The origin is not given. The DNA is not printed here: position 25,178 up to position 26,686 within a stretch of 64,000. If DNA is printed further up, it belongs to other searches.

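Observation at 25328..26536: Single-polypeptide fusion of AcpS-type phosphopantetheinyl transferase and LpxL-type late acyltransferase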

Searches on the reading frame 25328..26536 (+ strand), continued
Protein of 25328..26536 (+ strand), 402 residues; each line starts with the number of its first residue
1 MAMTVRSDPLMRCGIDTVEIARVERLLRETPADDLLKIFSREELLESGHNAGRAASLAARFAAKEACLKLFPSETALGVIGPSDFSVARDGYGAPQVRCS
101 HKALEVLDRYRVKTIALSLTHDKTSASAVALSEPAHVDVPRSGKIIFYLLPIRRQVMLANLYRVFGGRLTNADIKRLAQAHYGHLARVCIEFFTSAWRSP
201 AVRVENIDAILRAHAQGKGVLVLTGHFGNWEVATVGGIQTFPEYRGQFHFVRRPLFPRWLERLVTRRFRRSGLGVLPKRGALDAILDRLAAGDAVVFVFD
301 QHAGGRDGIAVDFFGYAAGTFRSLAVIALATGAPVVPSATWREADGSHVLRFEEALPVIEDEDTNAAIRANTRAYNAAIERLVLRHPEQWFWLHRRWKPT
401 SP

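Call 34: predict_structure(alignment_id=A1)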
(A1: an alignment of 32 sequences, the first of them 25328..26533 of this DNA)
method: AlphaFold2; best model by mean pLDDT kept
length: 402 residues; sequences in the alignment: 32
mean_pLDDT: 84.2   pTM: 0.75
mean pLDDT of the five models: 84.2, 81.4, 78.0, 73.1, 62.5
residues with pLDDT >= 90: 159; 70-90: 204; 50-70: 23; < 50: 16
segments of 3 or more residues with pLDDT < 50: 1-9, 400-402
pLDDT, mean of each block of 10 residues (from residue 1): 38 90 92 90 83 88 95 91 90 86 89 89 92 83 92 88 84 92 88 70 88 92 75 76 81 86 86 84 93 86 62 77 88 92 83 91 93 88 84 64 40
secondary structure, 60 per line:
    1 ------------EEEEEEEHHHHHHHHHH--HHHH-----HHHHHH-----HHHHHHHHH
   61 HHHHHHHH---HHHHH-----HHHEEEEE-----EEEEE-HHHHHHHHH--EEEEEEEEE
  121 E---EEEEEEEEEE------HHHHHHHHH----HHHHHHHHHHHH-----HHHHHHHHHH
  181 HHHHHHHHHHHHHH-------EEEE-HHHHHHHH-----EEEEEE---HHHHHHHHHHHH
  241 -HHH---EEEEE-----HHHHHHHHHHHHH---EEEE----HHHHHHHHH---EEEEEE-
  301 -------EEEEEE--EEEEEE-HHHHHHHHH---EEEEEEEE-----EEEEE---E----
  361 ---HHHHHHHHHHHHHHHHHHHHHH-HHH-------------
elements in order: E13-19 H20-29 H32-35 H41-46 H52-68 H72-76 E85-89 E95-99 H101-109 E112-121 E125-134 H141-149 H154-165 H171-194 E202-205 H207-214 E220-225 H229-240 E248-252 H258-270 E274-277 H282-290 E294-299 E308-313 E316-321 H323-331 E335-342 E348-352 H364-385

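Call 40: fold_search(model_id=the predicted structure, library=pdb)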
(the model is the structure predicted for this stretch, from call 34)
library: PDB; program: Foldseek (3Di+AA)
matches with E <= 10: 855; with E <= 0.001: 93
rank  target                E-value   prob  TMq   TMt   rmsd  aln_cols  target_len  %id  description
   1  7ojt_A                7.3e-15  1.00  0.52  0.81   2.9       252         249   27  Crystal structure of unliganded PatA, a membrane associated acyltransferase from Mycobacterium smegmatis (released 2021-10-27)
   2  5f2z_A                9.7e-15  1.00  0.52  0.81   3.4       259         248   27  Crystal structure of membrane associated PatA from Mycobacterium smegmatis in complex with palmitate - P21 space group (released 2016-03-09)
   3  5f2z_C                1.1e-14  1.00  0.52  0.83   3.0       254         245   27  Crystal structure of membrane associated PatA from Mycobacterium smegmatis in complex with palmitate - P21 space group (released 2016-03-09)
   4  5oce_A                1.4e-14  1.00  0.52  0.80   3.4       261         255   27  THE MOLECULAR MECHANISM OF SUBSTRATE RECOGNITION AND CATALYSIS OF THE MEMBRANE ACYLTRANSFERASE PatA -- Complex of PatA (released 2017-12-27)
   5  5f2z_D                1.6e-14  1.00  0.52  0.79   3.2       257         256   28  Crystal structure of membrane associated PatA from Mycobacterium smegmatis in complex with palmitate - P21 space group (released 2016-03-09)
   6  5f34_A                1.6e-14  1.00  0.51  0.79   3.2       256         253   28  Crystal structure of membrane associated PatA from Mycobacterium smegmatis in complex with S-hexadecyl Coenzyme A - P2 (released 2016-03-09)
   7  5f2t_A                1.8e-14  1.00  0.51  0.81   3.1       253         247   28  Crystal structure of membrane associated PatA from Mycobacterium smegmatis in complex with palmitate - C 2 space group (released 2016-03-09)
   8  5oce_B                1.9e-14  1.00  0.51  0.79   3.4       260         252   28  THE MOLECULAR MECHANISM OF SUBSTRATE RECOGNITION AND CATALYSIS OF THE MEMBRANE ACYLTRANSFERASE PatA -- Complex of PatA (released 2017-12-27)
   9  5f2z_B                3.5e-14  1.00  0.52  0.80   2.9       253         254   27  Crystal structure of membrane associated PatA from Mycobacterium smegmatis in complex with palmitate - P21 space group (released 2016-03-09)
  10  5f34_C                6.2e-14  1.00  0.51  0.78   3.4       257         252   27  Crystal structure of membrane associated PatA from Mycobacterium smegmatis in complex with S-hexadecyl Coenzyme A - P2 (released 2016-03-09)
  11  5f2t_B                8.2e-14  1.00  0.51  0.77   3.1       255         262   26  Crystal structure of membrane associated PatA from Mycobacterium smegmatis in complex with palmitate - C 2 space group (released 2016-03-09)
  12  5f31                  1.5e-13  1.00  0.51  0.78   3.0       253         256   28  Crystal structure of membrane associated PatA from Mycobacterium smegmatis in complex with palmitate - P 42 21 2 space g (released 2016-03-09)
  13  5kn7                  2.4e-13  1.00  0.53  0.66   4.0       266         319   21  Lipid A secondary acyltransferase LpxM from Acinetobacter baumannii (released 2016-09-28)
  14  5knk                  1.4e-12  1.00  0.53  0.65   4.0       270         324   21  Lipid A secondary acyltransferase LpxM from Acinetobacter baumannii with catalytic residue substitution (E127A) (released 2016-09-28)
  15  3qmn_E                1.1e-08  1.00  0.29  0.85   2.1       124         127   31  Crystal Structure of 4'-Phosphopantetheinyl Transferase AcpS from Vibrio cholerae O1 biovar eltor (released 2011-03-02)
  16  3qmn_A                4.2e-08  1.00  0.27  0.80   2.9       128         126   30  Crystal Structure of 4'-Phosphopantetheinyl Transferase AcpS from Vibrio cholerae O1 biovar eltor (released 2011-03-02)
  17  5vcb_M                5.9e-08  1.00  0.28  0.82   2.5       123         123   27  Crystal structure of holo-(acyl-carrier-protein) synthase:holo(acyl-carrier-protein) complex from Escherichia Coli. (released 2017-11-01)
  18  3qmn_S                6.2e-08  1.00  0.27  0.79   3.0       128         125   30  Crystal Structure of 4'-Phosphopantetheinyl Transferase AcpS from Vibrio cholerae O1 biovar eltor (released 2011-03-02)
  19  3qmn_X                7.0e-08  1.00  0.29  0.86   2.1       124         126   31  Crystal Structure of 4'-Phosphopantetheinyl Transferase AcpS from Vibrio cholerae O1 biovar eltor (released 2011-03-02)
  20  5vcb_H                1.4e-07  1.00  0.27  0.81   2.6       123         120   28  Crystal structure of holo-(acyl-carrier-protein) synthase:holo(acyl-carrier-protein) complex from Escherichia Coli. (released 2017-11-01)
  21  5vcb_B                1.5e-07  1.00  0.27  0.84   2.3       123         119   27  Crystal structure of holo-(acyl-carrier-protein) synthase:holo(acyl-carrier-protein) complex from Escherichia Coli. (released 2017-11-01)
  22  5vcb_G                1.9e-07  1.00  0.27  0.83   2.5       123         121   27  Crystal structure of holo-(acyl-carrier-protein) synthase:holo(acyl-carrier-protein) complex from Escherichia Coli. (released 2017-11-01)
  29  5vcb_A                5.0e-07  1.00  0.27  0.82   2.5       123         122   27  Crystal structure of holo-(acyl-carrier-protein) synthase:holo(acyl-carrier-protein) complex from Escherichia Coli. (released 2017-11-01)
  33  2jbz                  7.8e-07  1.00  0.27  0.84   2.5       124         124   35  Crystal structure of the Streptomyces coelicolor holo-[Acyl-carrier-protein] Synthase (AcpS) in complex with coenzyme A  (released 2007-01-23)
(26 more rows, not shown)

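Call 43: search_protein_representatives(protein=window:25328-26533:+)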
Query: 402 residues. Proteins with E-value up to 0.001 (for the whole library): 14835; up to 1e-10: 6200; up to 1e-30: 271. The best 150 are listed.
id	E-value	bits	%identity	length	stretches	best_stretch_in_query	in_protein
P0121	1.9e-128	445.4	53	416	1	11-402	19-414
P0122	6.3e-105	368.0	63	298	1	123-399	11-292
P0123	2.8e-102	359.3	50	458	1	11-398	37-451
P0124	7.6e-100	351.3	66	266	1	156-402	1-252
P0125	5.1e-98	345.3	48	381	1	24-399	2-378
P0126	1.5e-96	340.4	58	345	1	9-297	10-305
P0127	1.5e-90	320.7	61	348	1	97-345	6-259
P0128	5.0e-87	309.1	44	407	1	39-398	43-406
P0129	2.0e-85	303.8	56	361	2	11-155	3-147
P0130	2.2e-79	283.9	60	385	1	11-253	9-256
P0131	1.2e-75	271.6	49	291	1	142-399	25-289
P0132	2.2e-74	267.4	59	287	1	165-399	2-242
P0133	3.6e-73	263.4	47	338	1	134-399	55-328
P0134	1.4e-69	251.6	58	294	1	10-231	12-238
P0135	3.5e-69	250.3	49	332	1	134-399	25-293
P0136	7.3e-69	249.3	48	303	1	141-399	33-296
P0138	1.1e-65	238.8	48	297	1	139-399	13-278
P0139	1.6e-65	238.3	46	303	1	142-400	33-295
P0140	3.4e-65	237.2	43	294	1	142-402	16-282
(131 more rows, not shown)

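Call 45: find_encoding_contigs(protein=P0131, flank=9000, max_places=4)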
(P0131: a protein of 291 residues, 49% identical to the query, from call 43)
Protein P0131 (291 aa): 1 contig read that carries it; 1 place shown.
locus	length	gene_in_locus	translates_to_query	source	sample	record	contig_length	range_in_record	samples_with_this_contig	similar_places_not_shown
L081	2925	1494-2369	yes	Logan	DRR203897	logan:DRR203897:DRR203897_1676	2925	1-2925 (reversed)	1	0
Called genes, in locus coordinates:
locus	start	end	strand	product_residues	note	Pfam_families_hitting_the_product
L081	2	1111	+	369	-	?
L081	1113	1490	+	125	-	PF01648:ACPS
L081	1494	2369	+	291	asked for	PF03279:Lip_A_acyltrans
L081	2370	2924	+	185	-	?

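Call 46: find_encoding_contigs(protein=P0138, flank=9000, max_places=4)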
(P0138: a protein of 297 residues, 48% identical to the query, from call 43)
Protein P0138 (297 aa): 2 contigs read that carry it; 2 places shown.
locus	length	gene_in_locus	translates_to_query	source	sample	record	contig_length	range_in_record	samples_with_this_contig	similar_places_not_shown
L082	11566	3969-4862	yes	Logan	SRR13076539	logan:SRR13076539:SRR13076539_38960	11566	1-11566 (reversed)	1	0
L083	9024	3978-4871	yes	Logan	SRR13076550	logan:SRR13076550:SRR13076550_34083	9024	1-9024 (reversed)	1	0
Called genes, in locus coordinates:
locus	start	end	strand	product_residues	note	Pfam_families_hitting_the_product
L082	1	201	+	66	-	?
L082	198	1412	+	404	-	PF02684:LpxB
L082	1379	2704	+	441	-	PF00109:ketoacyl-synt, PF00108:Thiolase_N, PF02801:Ketoacyl-synt_C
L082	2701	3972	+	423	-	PF00109:ketoacyl-synt, PF02801:Ketoacyl-synt_C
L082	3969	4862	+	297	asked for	PF03279:Lip_A_acyltrans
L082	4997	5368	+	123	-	-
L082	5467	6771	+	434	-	PF02321:OEP (weak)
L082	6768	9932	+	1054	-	PF00873:ACR_tran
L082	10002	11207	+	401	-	PF15902:Sortilin-Vps10 (faint), PF25852:DUF6242_C (faint), PF02012:BNR (faint)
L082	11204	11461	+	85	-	PF02597:ThiS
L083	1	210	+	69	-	?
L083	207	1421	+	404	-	PF02684:LpxB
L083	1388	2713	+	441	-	PF00109:ketoacyl-synt, PF00108:Thiolase_N, PF02801:Ketoacyl-synt_C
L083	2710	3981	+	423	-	PF00109:ketoacyl-synt, PF02801:Ketoacyl-synt_C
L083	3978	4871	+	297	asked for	PF03279:Lip_A_acyltrans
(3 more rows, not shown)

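Call 47: find_encoding_contigs(protein=P0140, flank=9000, max_places=3)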
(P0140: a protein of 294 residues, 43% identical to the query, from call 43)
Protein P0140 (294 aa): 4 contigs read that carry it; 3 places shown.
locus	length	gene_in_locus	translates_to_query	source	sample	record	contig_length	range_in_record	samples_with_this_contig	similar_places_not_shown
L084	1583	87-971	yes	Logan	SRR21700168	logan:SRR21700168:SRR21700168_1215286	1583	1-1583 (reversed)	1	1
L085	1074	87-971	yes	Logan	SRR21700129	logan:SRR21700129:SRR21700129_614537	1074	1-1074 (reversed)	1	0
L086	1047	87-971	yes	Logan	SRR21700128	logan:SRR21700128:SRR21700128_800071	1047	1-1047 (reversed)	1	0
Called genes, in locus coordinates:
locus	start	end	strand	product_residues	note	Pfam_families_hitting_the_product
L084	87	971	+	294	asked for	PF03279:Lip_A_acyltrans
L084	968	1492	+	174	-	PF00551:Formyl_trans_N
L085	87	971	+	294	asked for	PF03279:Lip_A_acyltrans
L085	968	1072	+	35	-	?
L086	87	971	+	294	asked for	PF03279:Lip_A_acyltrans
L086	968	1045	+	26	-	?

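Call 48: find_encoding_contigs(protein=P0136, flank=9000, max_places=3)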
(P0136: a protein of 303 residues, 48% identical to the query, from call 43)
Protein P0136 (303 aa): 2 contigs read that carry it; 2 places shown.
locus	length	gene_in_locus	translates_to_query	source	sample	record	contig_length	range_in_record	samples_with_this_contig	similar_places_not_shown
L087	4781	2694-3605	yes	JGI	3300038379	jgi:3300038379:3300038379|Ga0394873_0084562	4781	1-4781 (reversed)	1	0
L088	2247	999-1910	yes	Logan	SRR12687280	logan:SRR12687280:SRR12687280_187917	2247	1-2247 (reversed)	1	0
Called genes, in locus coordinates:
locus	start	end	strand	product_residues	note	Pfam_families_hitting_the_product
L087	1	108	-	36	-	?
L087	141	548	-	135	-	PF01850:PIN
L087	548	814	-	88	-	PF01402:RHH_1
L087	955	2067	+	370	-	PF01261:AP_endonuc_2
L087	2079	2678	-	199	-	PF05685:Uma2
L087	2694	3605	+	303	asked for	PF03279:Lip_A_acyltrans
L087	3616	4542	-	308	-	PF02511:Thy1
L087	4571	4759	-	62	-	-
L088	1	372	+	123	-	?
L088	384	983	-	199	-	PF05685:Uma2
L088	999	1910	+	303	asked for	PF03279:Lip_A_acyltrans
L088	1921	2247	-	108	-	?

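Call 49: find_encoding_contigs(protein=P0139, flank=9000, max_places=3)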
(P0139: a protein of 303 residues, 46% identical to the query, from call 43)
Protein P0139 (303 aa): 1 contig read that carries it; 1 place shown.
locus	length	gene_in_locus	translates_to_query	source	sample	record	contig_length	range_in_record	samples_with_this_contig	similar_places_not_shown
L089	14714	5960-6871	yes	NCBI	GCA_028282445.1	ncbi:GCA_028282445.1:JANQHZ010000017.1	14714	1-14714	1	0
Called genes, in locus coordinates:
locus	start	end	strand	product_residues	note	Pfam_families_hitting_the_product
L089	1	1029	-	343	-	?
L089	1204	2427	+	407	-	PF00067:p450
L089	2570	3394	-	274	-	PF00378:ECH_1, PF16113:ECH_2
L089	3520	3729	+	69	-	-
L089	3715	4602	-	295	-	-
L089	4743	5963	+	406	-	PF02684:LpxB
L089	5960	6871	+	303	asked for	PF03279:Lip_A_acyltrans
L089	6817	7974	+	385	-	-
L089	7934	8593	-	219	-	PF04028:DUF374 (weak)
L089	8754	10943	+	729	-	PF00664:ABC_membrane, PF00005:ABC_tran, PF02463:SMC_N (faint)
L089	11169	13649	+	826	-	PF21783:YNCE (faint), PF10282:Lactonase (faint), PF25174:Beta-prop_THOC3 (faint)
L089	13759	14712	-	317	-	?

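Call 52: search_protein_families(library=pfam, proteins=[L081:2-1111:+, L081:1113-1490:+, L081:1494-2369:+, L081:2370-2924:+, L082:4997-5368:+, L089:6817-7974:+], max_evalue=0.001)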
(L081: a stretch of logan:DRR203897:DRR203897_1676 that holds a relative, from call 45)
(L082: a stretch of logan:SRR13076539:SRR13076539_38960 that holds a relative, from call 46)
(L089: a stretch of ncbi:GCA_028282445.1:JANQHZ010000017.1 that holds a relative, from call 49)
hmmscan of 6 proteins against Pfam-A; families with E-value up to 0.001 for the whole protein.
L081:2-1111:+ (369 aa): 2 families
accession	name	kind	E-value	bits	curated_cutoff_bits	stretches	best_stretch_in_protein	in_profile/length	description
PF02801.28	Ketoacyl-synt_C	-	1.9e-24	86.4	20.8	1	212-320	1-114/119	Beta-ketoacyl synthase, C-terminal domain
PF00109.32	ketoacyl-synt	-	5.5e-17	62.6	20.8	1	18-203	87-251/252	Beta-ketoacyl synthase, N-terminal domain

L081:1113-1490:+ (125 aa): 1 family
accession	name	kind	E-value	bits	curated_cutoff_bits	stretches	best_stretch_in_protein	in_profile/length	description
PF01648.25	ACPS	-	9.9e-15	55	25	1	5-122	2-111/111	4'-phosphopantetheinyl transferase superfamily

L081:1494-2369:+ (291 aa): 1 family
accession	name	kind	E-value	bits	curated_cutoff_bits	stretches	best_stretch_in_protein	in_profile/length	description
PF03279.18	Lip_A_acyltrans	-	1.5e-39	136.4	22.3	1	26-288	42-294/295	Bacterial lipid A biosynthesis acyltransferase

L081:2370-2924:+ (185 aa): 4 families
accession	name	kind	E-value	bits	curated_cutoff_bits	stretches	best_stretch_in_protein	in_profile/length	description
PF17760.6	UvrA_inter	-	3.4e-19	69.2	23.3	1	130-184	1-55/109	UvrA interaction domain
PF00005.33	ABC_tran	-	0.00044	21.3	25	1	14-41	1-28/137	ABC transporter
PF13191.12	AAA_16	-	0.00079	20.4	32.6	0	25-68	25-73/167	AAA ATPase domain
PF20703.3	nSTAND1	-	0.00079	19.6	27.1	1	20-88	29-93/379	Novel STAND NTPase 1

L082:4997-5368:+ (123 aa): 0 families

L089:6817-7974:+ (385 aa): 0 families
